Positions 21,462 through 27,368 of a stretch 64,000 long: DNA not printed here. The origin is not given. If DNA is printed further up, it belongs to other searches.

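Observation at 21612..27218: Covalent tandem UvrA-UvrA fusion (1868 aa, four ABC ATPase modules)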

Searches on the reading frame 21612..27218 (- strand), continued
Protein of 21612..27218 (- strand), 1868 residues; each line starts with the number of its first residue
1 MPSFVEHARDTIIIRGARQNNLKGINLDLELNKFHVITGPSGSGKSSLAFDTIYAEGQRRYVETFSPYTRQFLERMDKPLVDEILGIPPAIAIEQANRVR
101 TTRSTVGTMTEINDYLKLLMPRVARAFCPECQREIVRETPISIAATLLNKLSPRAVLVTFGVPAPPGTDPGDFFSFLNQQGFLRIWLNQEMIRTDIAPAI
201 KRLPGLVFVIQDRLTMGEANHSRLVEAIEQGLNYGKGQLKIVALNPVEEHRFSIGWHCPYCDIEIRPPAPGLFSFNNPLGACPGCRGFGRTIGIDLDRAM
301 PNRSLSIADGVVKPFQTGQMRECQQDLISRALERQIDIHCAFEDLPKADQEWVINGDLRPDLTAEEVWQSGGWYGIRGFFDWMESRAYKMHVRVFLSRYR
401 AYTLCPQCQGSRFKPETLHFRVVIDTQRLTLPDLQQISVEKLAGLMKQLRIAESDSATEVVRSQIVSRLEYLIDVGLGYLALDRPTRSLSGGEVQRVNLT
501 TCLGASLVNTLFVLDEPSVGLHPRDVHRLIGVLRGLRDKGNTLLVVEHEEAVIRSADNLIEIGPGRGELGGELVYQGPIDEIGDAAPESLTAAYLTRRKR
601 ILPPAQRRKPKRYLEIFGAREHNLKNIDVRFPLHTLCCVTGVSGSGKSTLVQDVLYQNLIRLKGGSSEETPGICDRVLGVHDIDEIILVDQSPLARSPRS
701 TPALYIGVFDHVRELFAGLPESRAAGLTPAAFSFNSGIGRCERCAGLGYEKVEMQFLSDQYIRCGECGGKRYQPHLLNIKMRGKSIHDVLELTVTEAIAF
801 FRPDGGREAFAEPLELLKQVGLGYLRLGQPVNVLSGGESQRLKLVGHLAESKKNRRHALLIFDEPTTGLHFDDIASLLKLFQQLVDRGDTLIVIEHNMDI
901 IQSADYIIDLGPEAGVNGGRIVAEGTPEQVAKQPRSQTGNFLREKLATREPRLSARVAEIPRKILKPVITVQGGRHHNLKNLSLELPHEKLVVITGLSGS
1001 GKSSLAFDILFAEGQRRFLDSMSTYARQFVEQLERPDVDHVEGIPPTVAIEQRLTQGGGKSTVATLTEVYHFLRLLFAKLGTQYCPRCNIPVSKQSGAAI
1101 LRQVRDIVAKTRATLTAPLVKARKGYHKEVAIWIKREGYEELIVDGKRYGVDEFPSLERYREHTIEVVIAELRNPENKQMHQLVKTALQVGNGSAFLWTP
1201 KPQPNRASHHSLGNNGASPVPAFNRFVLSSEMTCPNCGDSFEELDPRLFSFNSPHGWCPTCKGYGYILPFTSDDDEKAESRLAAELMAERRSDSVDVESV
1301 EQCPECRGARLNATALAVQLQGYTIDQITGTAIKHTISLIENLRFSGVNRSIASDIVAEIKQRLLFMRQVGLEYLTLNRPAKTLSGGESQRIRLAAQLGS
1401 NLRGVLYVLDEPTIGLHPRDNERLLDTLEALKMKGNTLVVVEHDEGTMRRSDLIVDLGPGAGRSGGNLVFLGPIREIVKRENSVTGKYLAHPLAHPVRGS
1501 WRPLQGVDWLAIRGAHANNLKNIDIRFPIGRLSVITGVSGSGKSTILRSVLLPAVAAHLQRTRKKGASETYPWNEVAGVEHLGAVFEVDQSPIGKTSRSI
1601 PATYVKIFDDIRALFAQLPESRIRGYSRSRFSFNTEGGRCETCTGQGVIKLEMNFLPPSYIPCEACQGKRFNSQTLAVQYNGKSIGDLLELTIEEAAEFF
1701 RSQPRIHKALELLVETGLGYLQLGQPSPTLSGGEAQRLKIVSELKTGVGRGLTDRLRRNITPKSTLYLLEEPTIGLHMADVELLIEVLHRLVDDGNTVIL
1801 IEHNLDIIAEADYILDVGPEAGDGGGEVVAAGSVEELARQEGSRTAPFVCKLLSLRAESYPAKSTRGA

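Call 38: find_related_loci(query=window:21615-27218:-, collection=genome_contigs, flank=10000)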
Query window:21615-27218:- (1868 aa) in genome_contigs; peptide patterns used: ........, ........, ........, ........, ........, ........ (x = any residue, [..] = any of these).
296 stretches matched a pattern; 287 encode a relative of the query (tblastn E <= 1e-3); the best 80 are kept; 80 distinct loci.
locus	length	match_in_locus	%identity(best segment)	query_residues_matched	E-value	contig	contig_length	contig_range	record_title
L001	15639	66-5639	88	1-1863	0e+0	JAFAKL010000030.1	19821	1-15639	MAG: Verrucomicrobiota bacterium isolate CP_BE_RX_10 BE_RX_k147_1933370, whole genome shotgun sequence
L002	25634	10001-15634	83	1-1866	0e+0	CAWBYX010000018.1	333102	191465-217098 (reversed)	MAG: uncultured Verrucomicrobiae bacterium isolate MFD00964.bin.1.257 genome assembly, contig: contig_39823, whole genom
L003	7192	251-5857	81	1-1863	0e+0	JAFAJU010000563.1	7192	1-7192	MAG: Verrucomicrobiota bacterium isolate CP_BE_BS_R3_8 BE_BS_R3_k147_3299383, whole genome shotgun sequence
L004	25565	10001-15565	80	1-1859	0e+0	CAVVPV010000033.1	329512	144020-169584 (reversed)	MAG: uncultured Verrucomicrobiae bacterium isolate MFD02579.bin.2.20 genome assembly, contig: contig_6147, whole genome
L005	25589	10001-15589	79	1-1856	0e+0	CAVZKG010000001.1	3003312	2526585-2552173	MAG: uncultured Verrucomicrobiae bacterium isolate MFD04463.bin.1.65 genome assembly, contig: contig_14780, whole genome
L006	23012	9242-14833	75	1-1853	0e+0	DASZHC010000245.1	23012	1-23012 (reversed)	MAG TPA_asm: Chthoniobacterales bacterium isolate SMAG_U6565 k141_4267072, whole genome shotgun sequence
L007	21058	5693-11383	71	1-1853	0e+0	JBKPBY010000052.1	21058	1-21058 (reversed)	MAG: bacterium isolate GB_EKS_MAG_00066 GB_EKS_000000701322, whole genome shotgun sequence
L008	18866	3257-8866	85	1-1856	0e+0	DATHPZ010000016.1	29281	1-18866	MAG TPA_asm: Chthoniobacterales bacterium isolate SMAG_U12725 k141_2744016, whole genome shotgun sequence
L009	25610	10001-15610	84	1-1867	0e+0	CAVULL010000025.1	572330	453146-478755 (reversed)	MAG: uncultured Verrucomicrobiae bacterium isolate MFD06435.bin.2.21 genome assembly, contig: contig_30202, whole genome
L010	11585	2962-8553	80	1-1863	0e+0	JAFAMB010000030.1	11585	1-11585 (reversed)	MAG: Verrucomicrobiota bacterium isolate CP_BE_RX_52 BE_RX_k147_8945061, whole genome shotgun sequence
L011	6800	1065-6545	70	1-1862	0e+0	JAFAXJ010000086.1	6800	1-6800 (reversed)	MAG: Verrucomicrobiota bacterium isolate CP_BM_RX_85 BM_RX_k147_13022644, whole genome shotgun sequence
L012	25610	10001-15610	85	1-1867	0e+0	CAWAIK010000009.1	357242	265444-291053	MAG: uncultured Verrucomicrobiae bacterium isolate MFD03346.bin.2.54 genome assembly, contig: contig_12796, whole genome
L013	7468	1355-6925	69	1-1858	0e+0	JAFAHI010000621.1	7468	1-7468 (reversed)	MAG: Verrucomicrobiota bacterium isolate CP_BE_BS_17 BE_BS_k147_4195084, whole genome shotgun sequence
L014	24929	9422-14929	70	1-1862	0e+0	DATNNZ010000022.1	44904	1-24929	MAG TPA_asm: Chthoniobacterales bacterium isolate SMAG_U11518 k141_1294320, whole genome shotgun sequence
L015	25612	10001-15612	79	1-1863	0e+0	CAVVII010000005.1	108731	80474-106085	MAG: uncultured Verrucomicrobiae bacterium isolate MFD02199.bin.2.201 genome assembly, contig: contig_21116, whole genom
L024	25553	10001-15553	69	1-1868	0e+0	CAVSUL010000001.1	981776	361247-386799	MAG: uncultured Verrucomicrobiae bacterium isolate MFD09603.bin.3.250 genome assembly, contig: contig_10594, whole genom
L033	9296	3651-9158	57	10-1860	0e+0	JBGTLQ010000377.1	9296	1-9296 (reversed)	MAG: Terrimicrobiaceae bacterium isolate JTS-RE340 k141_4660504, whole genome shotgun sequence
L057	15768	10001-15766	55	1-1868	0e+0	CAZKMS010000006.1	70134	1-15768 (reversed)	MAG TPA_asm: uncultured Verrucomicrobiaceae bacterium isolate SRP344714_co2_434 genome assembly, contig: NODE_852_length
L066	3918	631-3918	83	1-1868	0e+0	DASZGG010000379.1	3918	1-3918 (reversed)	MAG TPA_asm: Chthoniobacterales bacterium isolate SMAG_U6542 k141_541337, whole genome shotgun sequence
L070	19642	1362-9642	52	1-1855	0e+0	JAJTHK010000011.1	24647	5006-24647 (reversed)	MAG: Luteolibacter sp. isolate CoA8N_E16 k141_1429076, whole genome shotgun sequence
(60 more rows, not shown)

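Call 63: search_solved_structures(query=L070:7711-10218:+, max_evalue=1e-80)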
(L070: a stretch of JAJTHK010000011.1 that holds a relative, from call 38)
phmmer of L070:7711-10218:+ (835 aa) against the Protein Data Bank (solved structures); distinct sequences matched with E-value up to 1e-80: 11.
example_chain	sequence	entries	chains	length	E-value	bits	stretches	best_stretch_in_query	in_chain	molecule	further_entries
2r6f_A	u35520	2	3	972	2.5e-261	872.9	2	384-835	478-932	Excinuclease ABC subunit A | Excinuclease ABC, A subunit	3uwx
9gxk_A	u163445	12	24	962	1.2e-251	840.9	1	382-834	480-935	UvrABC system protein A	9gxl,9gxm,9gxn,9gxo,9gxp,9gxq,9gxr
9gxu_A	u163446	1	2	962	7.9e-251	838.2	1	382-834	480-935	UvrABC system protein A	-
9gxw_A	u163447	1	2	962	8.2e-251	838.1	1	382-834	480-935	UvrABC system protein A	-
3pih_A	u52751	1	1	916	2.3e-243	813.5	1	380-835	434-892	UvrABC system protein A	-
9ga5_A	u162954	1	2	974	1.4e-238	797.7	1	354-834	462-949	UvrABC system protein A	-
3zqj_A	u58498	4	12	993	1.5e-238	797.6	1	354-834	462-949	UVRABC SYSTEM PROTEIN A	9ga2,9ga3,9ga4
3ux8_A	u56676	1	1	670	5.4e-222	742.8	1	384-835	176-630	Excinuclease ABC, A subunit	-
6n9l_A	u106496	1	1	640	3.9e-218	730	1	353-835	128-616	UvrABC system protein A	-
2vf7_A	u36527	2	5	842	9.3e-170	570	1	380-835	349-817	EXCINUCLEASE ABC, SUBUNIT A. | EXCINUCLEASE ABC SUBUNIT A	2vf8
7sh1_A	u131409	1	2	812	8.8e-122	411.4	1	335-835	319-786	Excinuclease ABC subunit UvrA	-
